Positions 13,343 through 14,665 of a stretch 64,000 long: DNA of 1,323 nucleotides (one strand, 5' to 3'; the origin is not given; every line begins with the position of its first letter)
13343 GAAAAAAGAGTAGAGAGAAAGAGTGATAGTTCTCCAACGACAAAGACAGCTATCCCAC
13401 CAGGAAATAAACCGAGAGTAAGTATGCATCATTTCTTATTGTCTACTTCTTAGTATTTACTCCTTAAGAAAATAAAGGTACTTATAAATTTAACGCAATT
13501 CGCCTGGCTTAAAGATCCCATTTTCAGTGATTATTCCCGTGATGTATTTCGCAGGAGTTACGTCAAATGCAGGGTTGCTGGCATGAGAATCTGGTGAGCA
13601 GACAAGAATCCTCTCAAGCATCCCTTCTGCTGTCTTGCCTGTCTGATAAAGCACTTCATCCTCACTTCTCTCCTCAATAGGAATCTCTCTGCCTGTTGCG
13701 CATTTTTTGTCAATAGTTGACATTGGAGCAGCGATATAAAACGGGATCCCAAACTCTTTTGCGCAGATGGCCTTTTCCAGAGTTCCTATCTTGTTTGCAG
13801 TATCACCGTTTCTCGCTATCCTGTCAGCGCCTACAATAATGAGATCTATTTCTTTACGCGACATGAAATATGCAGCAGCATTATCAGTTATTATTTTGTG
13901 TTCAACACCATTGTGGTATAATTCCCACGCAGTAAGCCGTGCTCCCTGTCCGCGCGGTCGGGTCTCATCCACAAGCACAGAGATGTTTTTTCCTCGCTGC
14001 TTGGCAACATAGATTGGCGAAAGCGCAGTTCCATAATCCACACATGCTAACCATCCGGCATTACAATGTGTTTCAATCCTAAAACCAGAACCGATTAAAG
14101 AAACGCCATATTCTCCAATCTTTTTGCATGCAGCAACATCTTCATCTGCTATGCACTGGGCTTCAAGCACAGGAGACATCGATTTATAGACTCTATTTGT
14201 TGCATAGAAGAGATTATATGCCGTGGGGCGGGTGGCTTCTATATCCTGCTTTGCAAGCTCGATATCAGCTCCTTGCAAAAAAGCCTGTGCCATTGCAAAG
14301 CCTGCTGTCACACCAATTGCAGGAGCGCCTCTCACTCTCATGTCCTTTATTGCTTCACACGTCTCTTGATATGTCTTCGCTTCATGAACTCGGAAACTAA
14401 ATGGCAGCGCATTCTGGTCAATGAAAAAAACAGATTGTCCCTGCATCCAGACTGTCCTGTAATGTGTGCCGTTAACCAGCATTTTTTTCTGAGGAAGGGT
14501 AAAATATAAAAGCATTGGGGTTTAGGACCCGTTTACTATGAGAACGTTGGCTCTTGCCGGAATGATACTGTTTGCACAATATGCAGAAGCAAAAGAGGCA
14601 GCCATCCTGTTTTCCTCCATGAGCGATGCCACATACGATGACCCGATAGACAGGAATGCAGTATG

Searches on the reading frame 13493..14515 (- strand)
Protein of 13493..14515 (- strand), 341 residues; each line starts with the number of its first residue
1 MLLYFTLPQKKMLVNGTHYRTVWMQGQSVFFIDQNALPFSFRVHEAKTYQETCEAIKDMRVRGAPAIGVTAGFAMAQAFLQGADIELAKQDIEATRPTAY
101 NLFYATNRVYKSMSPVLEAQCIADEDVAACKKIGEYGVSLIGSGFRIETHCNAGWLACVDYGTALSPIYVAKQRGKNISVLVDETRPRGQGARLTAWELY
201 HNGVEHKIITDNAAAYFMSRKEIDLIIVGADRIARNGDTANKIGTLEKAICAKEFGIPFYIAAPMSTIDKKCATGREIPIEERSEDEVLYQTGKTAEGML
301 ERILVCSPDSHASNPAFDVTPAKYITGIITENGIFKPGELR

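Call 68: search_protein_families(library=pfam, proteins=[window:13493-14515:-], max_evalue=0.01)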
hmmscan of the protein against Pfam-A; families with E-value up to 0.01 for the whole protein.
window:13493-14515:- (341 aa): 1 family
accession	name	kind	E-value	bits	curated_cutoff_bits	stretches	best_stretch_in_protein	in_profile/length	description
PF01008.23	IF-2B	-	3.9e-71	240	22.4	1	61-337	2-280/280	Initiation factor 2 subunit family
